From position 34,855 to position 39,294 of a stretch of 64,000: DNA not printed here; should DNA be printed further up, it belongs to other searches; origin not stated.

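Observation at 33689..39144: Sensor-type multi-pass membrane PAS–cyclase, predicted adenylate-specific, with 44- and 45-nt introns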

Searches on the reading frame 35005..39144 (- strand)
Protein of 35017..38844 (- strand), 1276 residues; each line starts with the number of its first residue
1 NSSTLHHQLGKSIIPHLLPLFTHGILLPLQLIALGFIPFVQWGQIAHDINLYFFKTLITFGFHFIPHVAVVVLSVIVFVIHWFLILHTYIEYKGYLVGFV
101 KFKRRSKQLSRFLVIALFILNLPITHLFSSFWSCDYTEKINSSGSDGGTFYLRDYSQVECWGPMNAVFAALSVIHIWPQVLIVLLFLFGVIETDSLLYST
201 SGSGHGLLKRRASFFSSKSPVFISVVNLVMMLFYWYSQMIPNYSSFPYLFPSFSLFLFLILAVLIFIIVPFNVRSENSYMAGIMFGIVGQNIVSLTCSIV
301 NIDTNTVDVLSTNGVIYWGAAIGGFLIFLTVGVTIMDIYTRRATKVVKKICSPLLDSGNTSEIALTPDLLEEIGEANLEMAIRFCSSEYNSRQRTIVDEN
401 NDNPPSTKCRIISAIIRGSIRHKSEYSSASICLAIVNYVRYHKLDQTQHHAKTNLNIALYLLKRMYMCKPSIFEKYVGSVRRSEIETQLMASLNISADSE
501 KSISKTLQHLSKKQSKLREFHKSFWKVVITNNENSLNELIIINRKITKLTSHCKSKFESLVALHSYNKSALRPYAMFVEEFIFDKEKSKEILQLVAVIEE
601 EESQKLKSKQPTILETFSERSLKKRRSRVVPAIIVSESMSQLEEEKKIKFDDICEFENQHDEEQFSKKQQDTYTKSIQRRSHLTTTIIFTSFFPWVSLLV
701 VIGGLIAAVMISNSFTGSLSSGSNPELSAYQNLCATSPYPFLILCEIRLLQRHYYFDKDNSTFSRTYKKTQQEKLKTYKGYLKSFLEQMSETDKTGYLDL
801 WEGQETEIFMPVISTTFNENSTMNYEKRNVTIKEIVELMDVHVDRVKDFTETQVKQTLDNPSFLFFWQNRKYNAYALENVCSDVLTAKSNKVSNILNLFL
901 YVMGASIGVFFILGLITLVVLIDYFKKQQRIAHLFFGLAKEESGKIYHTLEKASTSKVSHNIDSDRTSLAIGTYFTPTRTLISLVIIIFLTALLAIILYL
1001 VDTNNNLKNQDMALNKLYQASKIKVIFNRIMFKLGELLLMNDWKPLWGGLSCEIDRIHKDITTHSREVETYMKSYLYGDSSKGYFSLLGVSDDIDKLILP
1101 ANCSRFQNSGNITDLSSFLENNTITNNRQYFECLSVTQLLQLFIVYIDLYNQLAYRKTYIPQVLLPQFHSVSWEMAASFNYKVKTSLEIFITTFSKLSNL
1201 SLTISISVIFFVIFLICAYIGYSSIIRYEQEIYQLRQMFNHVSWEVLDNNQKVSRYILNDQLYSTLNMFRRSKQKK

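Call 17: find_homologous_proteins(query=window:35017-38844:-, max_evalue=0.001)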
Query seq(1276 aa) (1276 aa): 2 proteins with E <= 0.001 among 8000 candidates.
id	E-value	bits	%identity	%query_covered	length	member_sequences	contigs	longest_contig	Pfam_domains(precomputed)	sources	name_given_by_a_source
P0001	0.0e+0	2848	100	100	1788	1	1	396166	PF13426.14,PF00211.26,PF00989.32,PF25474.2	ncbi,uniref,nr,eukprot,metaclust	ncbi:predicted protein [Naegleria gruberi]|uniref:Predicted protein n=1 Tax=Naegleria gruberi TaxID=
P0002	0.0e+0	1951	81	84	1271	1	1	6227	PF25474.2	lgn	-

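Call 38: search_protein_representatives(protein=window:35248-38847:-)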
Query: 1200 residues. Proteins with E-value up to 0.001 (for the whole library): 76; up to 1e-10: 47; up to 1e-30: 14. The best 76 are listed.
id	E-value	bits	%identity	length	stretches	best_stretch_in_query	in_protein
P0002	0.0e+00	1951.2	82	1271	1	11-1079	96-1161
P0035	2.0e-106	373.9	28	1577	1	15-1194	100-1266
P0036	6.9e-78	279.3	30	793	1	14-746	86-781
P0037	6.6e-68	246.3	27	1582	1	19-1151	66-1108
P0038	1.6e-53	198.7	26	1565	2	17-959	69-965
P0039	2.7e-51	191.3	25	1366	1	56-1127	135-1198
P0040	8.4e-51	189.6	26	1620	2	503-1161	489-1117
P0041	1.3e-41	159.2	27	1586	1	36-1150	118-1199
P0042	2.3e-38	148.4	26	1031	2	457-1154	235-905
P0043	3.6e-38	147.8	26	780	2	460-1105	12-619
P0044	5.6e-38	147.2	25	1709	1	34-1114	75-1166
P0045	8.2e-33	130.1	23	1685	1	422-1193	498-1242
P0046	2.4e-32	128.5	27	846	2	17-362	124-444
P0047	8.9e-31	123.3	24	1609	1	40-1009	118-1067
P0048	2.6e-30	121.8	25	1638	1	58-1113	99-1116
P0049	1.6e-29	119.2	26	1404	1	58-1152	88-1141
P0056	1.4e-23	99.4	25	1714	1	151-1106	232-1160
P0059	6.4e-21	90.7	24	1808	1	54-1119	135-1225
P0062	1.7e-19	86.0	27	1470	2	445-859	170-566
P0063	2.4e-19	85.4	24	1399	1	491-1080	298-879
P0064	4.2e-19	84.6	23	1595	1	100-1166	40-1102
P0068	4.2e-14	68.1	23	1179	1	503-1168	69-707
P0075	2.6e-11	58.9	24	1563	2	42-753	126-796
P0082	1.4e-10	56.5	22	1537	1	542-1038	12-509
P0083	3.4e-10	55.2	25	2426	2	23-154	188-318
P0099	5.4e-06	41.2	27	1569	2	18-357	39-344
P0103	2.8e-05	38.9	23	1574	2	457-1109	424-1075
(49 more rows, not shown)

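Call 40: list_cluster_members(proteins=[P0035, P0037, P0038, P0040, P0044, P0045, P0048, P0056, P0059, P0083])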
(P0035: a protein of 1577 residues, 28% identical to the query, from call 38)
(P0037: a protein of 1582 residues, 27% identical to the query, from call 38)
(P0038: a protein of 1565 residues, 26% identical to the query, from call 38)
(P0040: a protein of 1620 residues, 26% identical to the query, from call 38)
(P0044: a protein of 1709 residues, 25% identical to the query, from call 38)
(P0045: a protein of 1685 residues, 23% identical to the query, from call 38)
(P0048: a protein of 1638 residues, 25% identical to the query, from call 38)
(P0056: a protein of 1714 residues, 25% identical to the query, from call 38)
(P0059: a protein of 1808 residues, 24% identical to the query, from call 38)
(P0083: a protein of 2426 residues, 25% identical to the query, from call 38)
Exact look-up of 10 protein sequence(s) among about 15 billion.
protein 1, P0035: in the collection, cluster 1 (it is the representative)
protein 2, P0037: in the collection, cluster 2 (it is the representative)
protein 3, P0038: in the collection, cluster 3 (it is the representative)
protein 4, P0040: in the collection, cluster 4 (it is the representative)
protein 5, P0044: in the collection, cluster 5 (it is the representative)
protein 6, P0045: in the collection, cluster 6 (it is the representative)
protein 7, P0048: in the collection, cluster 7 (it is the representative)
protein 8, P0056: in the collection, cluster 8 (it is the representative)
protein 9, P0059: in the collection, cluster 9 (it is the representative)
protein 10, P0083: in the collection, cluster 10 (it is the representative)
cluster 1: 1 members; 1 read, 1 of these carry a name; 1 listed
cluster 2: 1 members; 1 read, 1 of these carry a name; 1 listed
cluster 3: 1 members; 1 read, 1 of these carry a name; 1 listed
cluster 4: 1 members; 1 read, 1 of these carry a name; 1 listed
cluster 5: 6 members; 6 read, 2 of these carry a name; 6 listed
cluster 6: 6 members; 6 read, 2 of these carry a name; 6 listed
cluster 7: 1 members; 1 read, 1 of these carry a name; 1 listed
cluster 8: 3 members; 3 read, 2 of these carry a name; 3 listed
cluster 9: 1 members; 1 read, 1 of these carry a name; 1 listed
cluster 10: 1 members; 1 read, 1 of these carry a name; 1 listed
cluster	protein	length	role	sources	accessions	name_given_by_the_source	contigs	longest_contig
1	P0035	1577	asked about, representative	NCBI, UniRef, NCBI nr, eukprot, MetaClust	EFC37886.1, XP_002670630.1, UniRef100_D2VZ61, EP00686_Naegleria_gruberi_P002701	predicted protein [Naegleria gruberi] | Predicted protein n=1 Tax=Naegleria gruberi TaxID=5762 RepID=D2VZ61_NAEGR | uncharacterized protein NAEGRDRAFT_74371 [Naegleria gruberi]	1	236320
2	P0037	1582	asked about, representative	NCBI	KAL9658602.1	hypothetical protein ABK040_006139 [Willaertia magna]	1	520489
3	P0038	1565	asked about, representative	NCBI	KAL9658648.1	hypothetical protein ABK040_006184 [Willaertia magna]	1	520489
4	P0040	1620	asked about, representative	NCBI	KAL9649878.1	hypothetical protein ABK040_011351 [Willaertia magna]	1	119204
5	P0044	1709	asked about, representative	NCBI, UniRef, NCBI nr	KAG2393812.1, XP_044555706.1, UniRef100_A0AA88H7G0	hypothetical protein C9374_003576 [Naegleria lovaniensis] | Adenylate and Guanylate cyclase catalytic domain containing protein n=1 Tax=Naegleria ... | uncharacterized protein C9374_003576 [Naegleria lovaniensis]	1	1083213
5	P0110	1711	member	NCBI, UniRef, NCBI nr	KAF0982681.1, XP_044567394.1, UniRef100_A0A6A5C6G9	hypothetical protein FDP41_011611 [Naegleria fowleri] | Guanylate cyclase domain-containing protein n=1 Tax=Naegleria fowleri TaxID=5763 ... | uncharacterized protein FDP41_011611 [Naegleria fowleri]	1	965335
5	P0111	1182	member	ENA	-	-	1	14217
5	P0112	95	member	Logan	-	-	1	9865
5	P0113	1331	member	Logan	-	-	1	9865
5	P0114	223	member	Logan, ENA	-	-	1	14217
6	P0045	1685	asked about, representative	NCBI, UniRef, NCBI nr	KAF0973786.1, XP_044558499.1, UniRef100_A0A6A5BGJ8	hypothetical protein FDP41_007173 [Naegleria fowleri] | Adenylate and Guanylate cyclase catalytic domain containing protein n=1 Tax=Naegleria ... | uncharacterized protein FDP41_007173 [Naegleria fowleri]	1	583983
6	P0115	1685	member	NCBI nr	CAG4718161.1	unnamed protein product [Naegleria fowleri]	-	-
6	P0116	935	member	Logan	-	-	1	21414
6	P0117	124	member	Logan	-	-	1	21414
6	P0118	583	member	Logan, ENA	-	-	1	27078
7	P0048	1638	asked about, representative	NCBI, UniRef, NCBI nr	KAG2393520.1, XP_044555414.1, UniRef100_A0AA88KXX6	hypothetical protein C9374_007051 [Naegleria lovaniensis] | Adenylate and Guanylate cyclase catalytic domain containing protein n=1 Tax=Naegleria ... | uncharacterized protein C9374_007051 [Naegleria lovaniensis]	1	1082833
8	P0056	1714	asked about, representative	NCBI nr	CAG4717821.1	unnamed protein product [Naegleria fowleri]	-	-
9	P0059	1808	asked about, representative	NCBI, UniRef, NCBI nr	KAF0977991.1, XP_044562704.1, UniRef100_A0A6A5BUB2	hypothetical protein FDP41_003313 [Naegleria fowleri] | Guanylate cyclase domain-containing protein n=1 Tax=Naegleria fowleri TaxID=5763 ... | uncharacterized protein FDP41_003313 [Naegleria fowleri]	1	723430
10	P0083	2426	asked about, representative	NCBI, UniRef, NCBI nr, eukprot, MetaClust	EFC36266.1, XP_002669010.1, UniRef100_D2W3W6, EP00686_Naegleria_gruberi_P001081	predicted protein [Naegleria gruberi] | Predicted protein n=1 Tax=Naegleria gruberi TaxID=5762 RepID=D2W3W6_NAEGR | uncharacterized protein NAEGRDRAFT_60042 [Naegleria gruberi]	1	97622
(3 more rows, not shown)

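Call 43: find_homologous_proteins(query=A1, max_evalue=0.001)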
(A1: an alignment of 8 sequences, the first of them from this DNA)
Query A1 (8 sequences) (1380 aa, profile of the alignment): 4 proteins with E <= 0.001 among 8000 candidates.
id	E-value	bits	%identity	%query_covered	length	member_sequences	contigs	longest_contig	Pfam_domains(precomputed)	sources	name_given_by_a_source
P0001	0.0e+0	1541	100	100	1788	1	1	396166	PF13426.14,PF00211.26,PF00989.32,PF25474.2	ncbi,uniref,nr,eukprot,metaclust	ncbi:predicted protein [Naegleria gruberi]|uniref:Predicted protein n=1 Tax=Naegleria gruberi TaxID=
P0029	0.0e+0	1152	20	16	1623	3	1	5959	PF00211.26,PF00989.32,PF25474.2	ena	-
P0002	0.0e+0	1117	78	85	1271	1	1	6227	PF25474.2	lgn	-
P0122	2.1e-137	478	43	1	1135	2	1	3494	PF25474.2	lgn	-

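Call 44: list_cluster_members(proteins=[P0099, P0103, P0082, P0075, P0064, P0062, P0063, P0068, P0039, P0049])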
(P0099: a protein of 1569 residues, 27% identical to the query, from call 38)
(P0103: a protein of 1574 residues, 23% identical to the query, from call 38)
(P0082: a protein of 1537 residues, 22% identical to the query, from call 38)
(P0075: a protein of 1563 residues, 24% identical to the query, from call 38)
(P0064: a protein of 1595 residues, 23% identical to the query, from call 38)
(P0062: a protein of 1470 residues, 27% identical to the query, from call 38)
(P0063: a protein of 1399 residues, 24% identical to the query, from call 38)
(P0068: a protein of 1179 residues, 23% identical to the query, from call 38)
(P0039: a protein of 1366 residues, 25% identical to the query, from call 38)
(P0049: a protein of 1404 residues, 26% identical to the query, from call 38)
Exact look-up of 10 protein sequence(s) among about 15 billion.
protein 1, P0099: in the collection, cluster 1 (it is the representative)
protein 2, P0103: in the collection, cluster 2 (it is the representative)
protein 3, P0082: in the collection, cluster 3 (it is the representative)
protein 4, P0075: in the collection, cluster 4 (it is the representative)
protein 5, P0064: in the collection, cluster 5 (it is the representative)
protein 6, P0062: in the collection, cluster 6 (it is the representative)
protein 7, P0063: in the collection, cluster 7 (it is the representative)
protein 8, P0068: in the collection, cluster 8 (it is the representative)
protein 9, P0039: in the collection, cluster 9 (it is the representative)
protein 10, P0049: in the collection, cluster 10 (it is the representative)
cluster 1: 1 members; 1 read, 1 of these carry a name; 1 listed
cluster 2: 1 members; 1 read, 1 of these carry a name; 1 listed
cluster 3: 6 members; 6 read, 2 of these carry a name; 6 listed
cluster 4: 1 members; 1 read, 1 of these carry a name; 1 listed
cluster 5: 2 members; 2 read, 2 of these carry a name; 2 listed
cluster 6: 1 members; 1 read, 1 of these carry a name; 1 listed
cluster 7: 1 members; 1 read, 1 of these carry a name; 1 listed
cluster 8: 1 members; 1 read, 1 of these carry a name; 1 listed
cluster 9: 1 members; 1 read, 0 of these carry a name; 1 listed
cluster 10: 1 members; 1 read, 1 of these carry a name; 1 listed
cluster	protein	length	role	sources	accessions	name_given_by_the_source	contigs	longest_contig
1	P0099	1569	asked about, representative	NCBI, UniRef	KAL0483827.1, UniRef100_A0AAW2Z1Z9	adenylate cyclase [Acrasis kona] | Adenylate cyclase n=1 Tax=Acrasis kona TaxID=1008807 RepID=A0AAW2Z1Z9_9EUKA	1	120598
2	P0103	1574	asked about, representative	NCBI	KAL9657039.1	hypothetical protein ABK040_014587 [Willaertia magna]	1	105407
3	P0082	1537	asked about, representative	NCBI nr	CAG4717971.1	unnamed protein product [Naegleria fowleri]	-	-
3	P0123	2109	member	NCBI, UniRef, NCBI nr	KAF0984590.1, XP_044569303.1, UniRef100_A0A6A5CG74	hypothetical protein FDP41_000489 [Naegleria fowleri] | Adenylate and Guanylate cyclase catalytic domain containing protein n=1 Tax=Naegleria ... | uncharacterized protein FDP41_000489 [Naegleria fowleri]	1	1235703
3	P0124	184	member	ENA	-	-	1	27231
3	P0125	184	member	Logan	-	-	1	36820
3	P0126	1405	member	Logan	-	-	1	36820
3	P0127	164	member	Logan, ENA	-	-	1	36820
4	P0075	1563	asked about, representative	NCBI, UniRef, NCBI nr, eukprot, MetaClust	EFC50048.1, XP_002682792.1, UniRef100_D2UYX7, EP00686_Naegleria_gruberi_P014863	predicted protein [Naegleria gruberi] | Predicted protein n=1 Tax=Naegleria gruberi TaxID=5762 RepID=D2UYX7_NAEGR | uncharacterized protein NAEGRDRAFT_61738 [Naegleria gruberi]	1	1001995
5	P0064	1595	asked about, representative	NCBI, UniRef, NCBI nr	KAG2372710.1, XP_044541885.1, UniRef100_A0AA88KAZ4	hypothetical protein C9374_013611 [Naegleria lovaniensis] | Adenylate and Guanylate cyclase catalytic domain containing protein n=1 Tax=Naegleria ... | uncharacterized protein C9374_013611 [Naegleria lovaniensis]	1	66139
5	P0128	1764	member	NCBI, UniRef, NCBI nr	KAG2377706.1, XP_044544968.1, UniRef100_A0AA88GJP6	hypothetical protein C9374_009222 [Naegleria lovaniensis] | Adenylate and Guanylate cyclase catalytic domain containing protein n=1 Tax=Naegleria ... | uncharacterized protein C9374_009222 [Naegleria lovaniensis]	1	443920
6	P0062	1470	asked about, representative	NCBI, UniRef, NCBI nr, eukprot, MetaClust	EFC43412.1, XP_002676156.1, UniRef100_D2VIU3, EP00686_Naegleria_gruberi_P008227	adenylate/guanylate cyclase [Naegleria gruberi] | Adenylate/guanylate cyclase n=1 Tax=Naegleria gruberi TaxID=5762 RepID=D2VIU3_NAEGR | XP_002676156.1 adenylate/guanylate cyclase [Naegleria gruberi strain NEG-M]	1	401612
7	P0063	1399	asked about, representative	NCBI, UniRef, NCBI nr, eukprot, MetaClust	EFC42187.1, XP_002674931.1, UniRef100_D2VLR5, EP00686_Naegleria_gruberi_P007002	membrane bound adenylate/guanylate cyclase with PAS domain [Naegleria gruberi] | Membrane bound adenylate/guanylate cyclase with PAS domain n=1 Tax=Naegleria gruberi ... | XP_002674931.1 membrane bound adenylate/guanylate cyclase with PAS domain [Naegleria ...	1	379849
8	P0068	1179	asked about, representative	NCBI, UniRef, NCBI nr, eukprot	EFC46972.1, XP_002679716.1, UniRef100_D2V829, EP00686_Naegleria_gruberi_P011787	hypothetical protein NAEGRDRAFT_78958 [Naegleria gruberi] | Uncharacterized protein FM179 n=1 Tax=Naegleria gruberi TaxID=5762 RepID=D2V829_NAEGR | uncharacterized protein NAEGRDRAFT_78958 [Naegleria gruberi]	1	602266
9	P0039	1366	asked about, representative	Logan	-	-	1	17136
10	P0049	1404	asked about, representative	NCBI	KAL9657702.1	hypothetical protein ABK040_005055 [Willaertia magna]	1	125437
